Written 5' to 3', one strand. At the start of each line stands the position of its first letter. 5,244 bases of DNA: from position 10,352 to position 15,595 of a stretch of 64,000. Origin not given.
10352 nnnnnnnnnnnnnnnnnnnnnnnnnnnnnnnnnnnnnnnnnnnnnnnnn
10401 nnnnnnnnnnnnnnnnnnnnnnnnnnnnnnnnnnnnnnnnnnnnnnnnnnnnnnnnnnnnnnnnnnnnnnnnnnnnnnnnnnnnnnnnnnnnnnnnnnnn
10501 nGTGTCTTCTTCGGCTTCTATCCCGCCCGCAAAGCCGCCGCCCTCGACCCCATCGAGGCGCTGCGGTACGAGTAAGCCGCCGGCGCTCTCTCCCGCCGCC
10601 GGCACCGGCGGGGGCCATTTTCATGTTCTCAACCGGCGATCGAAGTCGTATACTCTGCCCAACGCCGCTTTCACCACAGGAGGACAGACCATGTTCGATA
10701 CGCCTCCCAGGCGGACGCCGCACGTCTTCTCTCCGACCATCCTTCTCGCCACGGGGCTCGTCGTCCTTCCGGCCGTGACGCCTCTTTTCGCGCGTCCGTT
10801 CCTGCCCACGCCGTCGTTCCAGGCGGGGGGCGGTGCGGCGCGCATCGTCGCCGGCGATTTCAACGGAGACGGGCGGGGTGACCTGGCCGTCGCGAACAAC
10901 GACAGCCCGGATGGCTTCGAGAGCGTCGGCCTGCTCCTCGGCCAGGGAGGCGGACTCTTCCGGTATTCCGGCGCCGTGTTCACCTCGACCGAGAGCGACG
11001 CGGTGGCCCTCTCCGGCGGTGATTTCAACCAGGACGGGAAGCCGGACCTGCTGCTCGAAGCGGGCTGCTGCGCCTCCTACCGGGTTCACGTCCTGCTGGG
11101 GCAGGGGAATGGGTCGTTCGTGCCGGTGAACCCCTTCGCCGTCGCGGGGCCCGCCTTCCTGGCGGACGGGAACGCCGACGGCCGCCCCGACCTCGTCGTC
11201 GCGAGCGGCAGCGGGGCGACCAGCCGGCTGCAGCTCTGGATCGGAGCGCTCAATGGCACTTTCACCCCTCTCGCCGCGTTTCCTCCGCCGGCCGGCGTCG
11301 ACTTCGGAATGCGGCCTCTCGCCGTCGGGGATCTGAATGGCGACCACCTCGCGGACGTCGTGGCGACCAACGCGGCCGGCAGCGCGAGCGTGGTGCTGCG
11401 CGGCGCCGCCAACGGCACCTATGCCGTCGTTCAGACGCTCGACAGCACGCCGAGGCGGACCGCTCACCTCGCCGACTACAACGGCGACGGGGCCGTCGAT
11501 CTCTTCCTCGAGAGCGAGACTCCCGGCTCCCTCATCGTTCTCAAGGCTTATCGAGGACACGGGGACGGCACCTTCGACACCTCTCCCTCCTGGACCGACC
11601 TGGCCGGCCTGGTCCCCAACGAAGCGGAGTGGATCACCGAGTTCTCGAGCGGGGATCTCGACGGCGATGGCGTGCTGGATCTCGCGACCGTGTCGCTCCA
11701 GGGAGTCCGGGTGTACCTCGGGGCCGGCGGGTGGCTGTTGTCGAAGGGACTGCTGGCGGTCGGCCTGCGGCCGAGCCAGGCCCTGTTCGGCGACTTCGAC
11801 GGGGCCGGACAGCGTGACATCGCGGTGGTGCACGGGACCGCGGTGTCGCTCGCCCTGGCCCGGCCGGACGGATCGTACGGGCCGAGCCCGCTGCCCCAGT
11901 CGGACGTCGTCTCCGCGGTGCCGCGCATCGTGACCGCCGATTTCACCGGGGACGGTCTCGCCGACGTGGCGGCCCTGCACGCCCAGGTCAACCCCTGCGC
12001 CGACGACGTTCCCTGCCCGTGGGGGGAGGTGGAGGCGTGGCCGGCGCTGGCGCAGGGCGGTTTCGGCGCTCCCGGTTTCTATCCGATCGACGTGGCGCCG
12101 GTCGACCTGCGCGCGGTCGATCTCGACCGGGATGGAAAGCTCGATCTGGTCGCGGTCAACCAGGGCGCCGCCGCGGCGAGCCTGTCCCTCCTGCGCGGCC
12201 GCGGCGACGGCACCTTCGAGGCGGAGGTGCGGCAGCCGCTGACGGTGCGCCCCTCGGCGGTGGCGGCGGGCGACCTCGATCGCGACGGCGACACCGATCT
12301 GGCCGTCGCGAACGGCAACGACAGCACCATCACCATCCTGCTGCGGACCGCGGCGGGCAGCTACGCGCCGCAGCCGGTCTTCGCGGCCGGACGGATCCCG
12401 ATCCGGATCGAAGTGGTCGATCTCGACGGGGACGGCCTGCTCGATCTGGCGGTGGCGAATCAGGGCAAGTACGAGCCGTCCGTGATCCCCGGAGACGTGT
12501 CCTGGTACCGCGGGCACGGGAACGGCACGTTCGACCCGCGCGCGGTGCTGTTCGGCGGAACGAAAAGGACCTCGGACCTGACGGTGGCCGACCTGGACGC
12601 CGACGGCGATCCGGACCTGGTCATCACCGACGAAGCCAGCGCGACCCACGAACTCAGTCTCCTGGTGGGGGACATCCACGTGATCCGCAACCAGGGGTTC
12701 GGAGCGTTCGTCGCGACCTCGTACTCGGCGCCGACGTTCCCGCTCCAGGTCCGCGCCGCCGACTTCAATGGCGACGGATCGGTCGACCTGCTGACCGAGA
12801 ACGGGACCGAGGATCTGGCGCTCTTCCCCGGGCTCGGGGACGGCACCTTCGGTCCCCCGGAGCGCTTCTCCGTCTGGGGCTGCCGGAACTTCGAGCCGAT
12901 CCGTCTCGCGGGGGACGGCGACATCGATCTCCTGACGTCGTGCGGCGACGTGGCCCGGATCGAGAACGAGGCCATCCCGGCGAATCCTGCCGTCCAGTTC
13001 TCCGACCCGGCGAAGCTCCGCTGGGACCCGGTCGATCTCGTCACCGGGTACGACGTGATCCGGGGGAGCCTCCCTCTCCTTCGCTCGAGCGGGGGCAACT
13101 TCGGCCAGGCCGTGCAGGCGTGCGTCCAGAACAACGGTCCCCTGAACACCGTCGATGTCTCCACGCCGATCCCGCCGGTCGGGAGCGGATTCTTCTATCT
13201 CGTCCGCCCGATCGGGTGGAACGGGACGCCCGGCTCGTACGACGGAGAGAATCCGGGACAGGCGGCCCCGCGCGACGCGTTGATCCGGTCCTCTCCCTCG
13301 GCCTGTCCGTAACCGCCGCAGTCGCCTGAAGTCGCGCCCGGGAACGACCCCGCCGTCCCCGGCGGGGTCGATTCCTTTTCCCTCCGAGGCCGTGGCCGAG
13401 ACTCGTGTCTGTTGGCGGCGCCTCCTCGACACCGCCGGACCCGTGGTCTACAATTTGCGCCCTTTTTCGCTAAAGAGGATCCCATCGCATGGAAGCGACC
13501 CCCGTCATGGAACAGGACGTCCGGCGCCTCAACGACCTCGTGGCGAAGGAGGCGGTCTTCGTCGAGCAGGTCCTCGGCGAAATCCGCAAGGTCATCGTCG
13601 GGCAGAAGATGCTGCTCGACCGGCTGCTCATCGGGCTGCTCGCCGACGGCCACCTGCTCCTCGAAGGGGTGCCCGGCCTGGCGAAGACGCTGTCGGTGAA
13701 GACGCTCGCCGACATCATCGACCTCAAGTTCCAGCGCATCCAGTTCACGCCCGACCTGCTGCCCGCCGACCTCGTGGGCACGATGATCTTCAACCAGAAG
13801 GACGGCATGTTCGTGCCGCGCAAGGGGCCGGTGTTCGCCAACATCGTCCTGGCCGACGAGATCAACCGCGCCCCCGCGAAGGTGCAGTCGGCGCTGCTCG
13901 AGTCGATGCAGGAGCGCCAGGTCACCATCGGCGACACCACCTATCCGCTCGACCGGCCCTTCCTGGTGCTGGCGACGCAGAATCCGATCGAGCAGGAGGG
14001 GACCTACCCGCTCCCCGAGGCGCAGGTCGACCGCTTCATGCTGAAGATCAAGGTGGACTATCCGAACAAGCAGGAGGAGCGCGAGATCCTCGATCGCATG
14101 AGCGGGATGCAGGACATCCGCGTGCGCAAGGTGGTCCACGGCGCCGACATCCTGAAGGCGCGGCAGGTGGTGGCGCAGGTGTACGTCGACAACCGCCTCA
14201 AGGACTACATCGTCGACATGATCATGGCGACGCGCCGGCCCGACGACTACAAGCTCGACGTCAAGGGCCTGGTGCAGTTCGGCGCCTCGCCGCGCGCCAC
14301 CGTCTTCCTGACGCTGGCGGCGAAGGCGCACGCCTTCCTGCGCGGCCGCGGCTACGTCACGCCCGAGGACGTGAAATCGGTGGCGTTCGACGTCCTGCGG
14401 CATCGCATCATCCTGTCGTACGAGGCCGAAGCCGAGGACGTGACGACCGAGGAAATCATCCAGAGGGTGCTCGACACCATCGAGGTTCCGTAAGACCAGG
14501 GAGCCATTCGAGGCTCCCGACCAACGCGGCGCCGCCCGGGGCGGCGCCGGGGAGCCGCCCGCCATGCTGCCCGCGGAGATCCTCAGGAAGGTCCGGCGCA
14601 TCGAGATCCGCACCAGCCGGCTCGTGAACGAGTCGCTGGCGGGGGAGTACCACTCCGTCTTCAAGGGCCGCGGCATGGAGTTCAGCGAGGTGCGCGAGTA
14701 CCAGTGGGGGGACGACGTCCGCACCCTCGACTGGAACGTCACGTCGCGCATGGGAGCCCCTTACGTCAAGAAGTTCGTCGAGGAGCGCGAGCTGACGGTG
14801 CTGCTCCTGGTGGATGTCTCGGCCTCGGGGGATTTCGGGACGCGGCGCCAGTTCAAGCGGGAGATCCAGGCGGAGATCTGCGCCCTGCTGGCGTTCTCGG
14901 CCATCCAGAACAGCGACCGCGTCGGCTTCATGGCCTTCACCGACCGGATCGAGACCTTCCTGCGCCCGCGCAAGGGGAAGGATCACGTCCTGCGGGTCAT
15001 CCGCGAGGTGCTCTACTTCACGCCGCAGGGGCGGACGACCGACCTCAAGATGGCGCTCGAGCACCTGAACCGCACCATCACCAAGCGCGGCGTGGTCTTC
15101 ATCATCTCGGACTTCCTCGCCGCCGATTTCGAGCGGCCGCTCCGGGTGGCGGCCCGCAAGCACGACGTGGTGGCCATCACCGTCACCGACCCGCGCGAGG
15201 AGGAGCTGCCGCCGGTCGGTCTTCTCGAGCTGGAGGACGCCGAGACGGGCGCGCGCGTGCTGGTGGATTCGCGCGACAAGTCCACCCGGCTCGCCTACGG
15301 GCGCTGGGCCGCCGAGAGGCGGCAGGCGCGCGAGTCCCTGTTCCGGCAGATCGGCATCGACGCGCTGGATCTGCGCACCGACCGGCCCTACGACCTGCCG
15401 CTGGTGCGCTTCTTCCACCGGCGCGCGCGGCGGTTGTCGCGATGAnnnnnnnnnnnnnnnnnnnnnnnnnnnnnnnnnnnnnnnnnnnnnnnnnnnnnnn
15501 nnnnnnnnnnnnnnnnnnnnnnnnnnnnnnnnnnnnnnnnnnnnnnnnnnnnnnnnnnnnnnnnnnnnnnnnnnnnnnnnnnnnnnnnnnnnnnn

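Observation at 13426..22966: A complete Bat-type operon of seven genes, each overlapping the next by 4 nt, running into hemW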

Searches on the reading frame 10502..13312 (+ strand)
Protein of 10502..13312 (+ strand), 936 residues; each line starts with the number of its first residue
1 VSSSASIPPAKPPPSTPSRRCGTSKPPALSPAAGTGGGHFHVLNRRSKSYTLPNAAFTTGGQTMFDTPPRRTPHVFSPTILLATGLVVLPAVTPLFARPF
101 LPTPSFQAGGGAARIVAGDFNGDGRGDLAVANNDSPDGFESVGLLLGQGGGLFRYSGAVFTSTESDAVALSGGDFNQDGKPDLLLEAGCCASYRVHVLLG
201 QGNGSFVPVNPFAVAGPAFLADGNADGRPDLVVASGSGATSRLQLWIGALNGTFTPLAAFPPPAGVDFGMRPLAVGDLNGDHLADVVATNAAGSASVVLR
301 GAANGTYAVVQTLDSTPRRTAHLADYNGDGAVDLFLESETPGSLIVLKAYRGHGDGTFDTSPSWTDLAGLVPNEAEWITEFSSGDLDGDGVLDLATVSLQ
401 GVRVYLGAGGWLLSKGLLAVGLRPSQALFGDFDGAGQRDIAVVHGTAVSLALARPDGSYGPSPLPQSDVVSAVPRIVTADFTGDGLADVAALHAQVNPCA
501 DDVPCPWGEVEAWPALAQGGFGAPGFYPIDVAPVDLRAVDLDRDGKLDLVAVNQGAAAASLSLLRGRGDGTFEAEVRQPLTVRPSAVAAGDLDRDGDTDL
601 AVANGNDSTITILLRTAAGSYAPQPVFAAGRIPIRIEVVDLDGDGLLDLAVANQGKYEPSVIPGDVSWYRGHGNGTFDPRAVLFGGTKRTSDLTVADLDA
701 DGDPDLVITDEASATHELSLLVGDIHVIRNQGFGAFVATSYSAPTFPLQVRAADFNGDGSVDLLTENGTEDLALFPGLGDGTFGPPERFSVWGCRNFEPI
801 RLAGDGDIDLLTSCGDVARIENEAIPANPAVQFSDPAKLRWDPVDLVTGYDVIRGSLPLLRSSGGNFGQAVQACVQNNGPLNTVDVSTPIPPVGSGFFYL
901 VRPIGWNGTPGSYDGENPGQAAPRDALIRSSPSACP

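Call 35: search_protein_families(library=pfam, proteins=[window:10502-13312:+], max_evalue=0.0001)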
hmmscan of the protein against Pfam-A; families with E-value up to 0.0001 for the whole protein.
window:10502-13312:+ (936 aa): 3 families
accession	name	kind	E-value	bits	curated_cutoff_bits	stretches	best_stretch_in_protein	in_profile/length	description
PF13517.12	FG-GAP_3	-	1.5e-74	246.9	26.9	8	640-708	1-61/61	FG-GAP-like repeat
PF01839.29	FG-GAP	-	2.7e-38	129.7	22.1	1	584-607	2-31/37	FG-GAP repeat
PF12256.14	TcdB_toxin_midN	-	2.2e-06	27.6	24.8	0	741-770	19-50/181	Insecticide toxin TcdB middle/N-terminal region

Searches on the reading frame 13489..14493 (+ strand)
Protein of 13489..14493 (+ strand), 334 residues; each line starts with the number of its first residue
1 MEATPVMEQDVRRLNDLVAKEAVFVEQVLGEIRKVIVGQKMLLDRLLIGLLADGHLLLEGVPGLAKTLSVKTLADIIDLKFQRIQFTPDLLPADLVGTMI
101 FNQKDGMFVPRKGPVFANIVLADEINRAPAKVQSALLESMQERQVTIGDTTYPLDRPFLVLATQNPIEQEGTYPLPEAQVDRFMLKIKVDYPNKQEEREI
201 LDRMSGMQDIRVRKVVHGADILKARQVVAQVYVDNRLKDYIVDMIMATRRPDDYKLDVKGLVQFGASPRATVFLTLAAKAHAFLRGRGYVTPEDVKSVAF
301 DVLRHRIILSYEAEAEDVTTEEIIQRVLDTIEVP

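Call 5: search_protein_families(library=pfam, proteins=[window:13489-14493:+], max_evalue=0.01)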
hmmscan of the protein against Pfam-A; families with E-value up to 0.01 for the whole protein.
window:13489-14493:+ (334 aa): 6 families
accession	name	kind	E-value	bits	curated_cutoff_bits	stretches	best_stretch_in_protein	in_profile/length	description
PF07726.17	AAA_3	-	1.2e-65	219.7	27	1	55-185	1-131/131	ATPase family associated with various cellular activities (AAA)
PF17863.7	AAA_lid_2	-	3.2e-24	84.9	22.7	1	260-326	7-73/74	AAA lid domain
PF20030.5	bpMoxR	-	8.9e-16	58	27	1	25-203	3-180/205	MoxR domain in the MoxR-vWA-beta-propeller ternary systems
PF07728.20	AAA_5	-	2.8e-13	50.5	22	1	55-183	1-139/139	AAA domain (dynein-related subfamily)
PF00004.35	AAA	-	0.00076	20.4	21.2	1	56-187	1-127/131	ATPase family associated with various cellular activities (AAA)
PF00158.32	Sigma54_activat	-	0.0049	17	20.2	0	57-169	26-147/168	Sigma-54 interaction domain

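Call 6: search_protein_families(library=ncbifam, proteins=[window:13489-14493:+], max_evalue=0.01)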
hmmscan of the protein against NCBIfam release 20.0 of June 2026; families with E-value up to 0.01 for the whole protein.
window:13489-14493:+ (334 aa): 7 families
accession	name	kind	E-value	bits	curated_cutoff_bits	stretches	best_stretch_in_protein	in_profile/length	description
TIGR02031.1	BchD-ChlD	equivalog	9.7e-13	47.7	499.55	1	84-315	54-279/608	magnesium chelatase ATPase subunit D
TIGR02442.1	Cob-chelat-sub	hypoth_equivalog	1.7e-10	40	779.45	1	122-308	133-311/641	putative cobaltochelatase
NF047784.1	MadB_ATPase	equivalog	4.1e-09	36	475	1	119-223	141-241/298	MadB family AAA-type ATPase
TIGR02030.1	BchI-ChlI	equivalog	9.6e-05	21.7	466.95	1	158-328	175-336/337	magnesium chelatase ATPase subunit I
TIGR02640.1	gas_vesic_GvpN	equivalog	0.00011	21.8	266.8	1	123-223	112-216/262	gas vesicle protein GvpN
NF010054.0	PRK13531.1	equivalog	0.00097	18.3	681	1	117-295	108-277/498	ATPase RavA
TIGR00635.1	ruvB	equivalog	0.0019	17.3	299.05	0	54-216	31-183/305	Holliday junction branch migration DNA helicase RuvB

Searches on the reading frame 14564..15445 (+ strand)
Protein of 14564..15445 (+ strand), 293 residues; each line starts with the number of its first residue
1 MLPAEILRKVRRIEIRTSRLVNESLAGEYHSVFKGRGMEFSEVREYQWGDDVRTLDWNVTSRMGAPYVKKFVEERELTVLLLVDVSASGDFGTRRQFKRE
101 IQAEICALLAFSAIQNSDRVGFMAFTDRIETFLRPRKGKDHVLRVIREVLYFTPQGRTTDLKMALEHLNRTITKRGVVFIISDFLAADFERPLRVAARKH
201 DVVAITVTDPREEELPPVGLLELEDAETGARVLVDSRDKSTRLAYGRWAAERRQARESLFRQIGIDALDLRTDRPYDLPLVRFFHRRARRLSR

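Call 5: search_protein_families(library=pfam, proteins=[window:14564-15445:+], max_evalue=0.01)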
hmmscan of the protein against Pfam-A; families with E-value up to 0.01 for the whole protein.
window:14564-15445:+ (293 aa): 3 families
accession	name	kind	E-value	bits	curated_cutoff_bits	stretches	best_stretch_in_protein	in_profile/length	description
PF01882.25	DUF58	-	4.3e-82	275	23.4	1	42-254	1-215/216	Protein of unknown function DUF58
PF13519.12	VWA_2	-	1.1e-13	52.1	27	1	79-184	1-106/107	von Willebrand factor type A domain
PF05762.20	VWA_CoxE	-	0.00016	21.6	26.4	1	73-190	50-165/222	VWA domain containing CoxE-like protein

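Call 6: search_protein_families(library=ncbifam, proteins=[window:14564-15445:+], max_evalue=0.01)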
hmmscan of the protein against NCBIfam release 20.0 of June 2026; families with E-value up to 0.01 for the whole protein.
window:14564-15445:+ (293 aa): 0 families
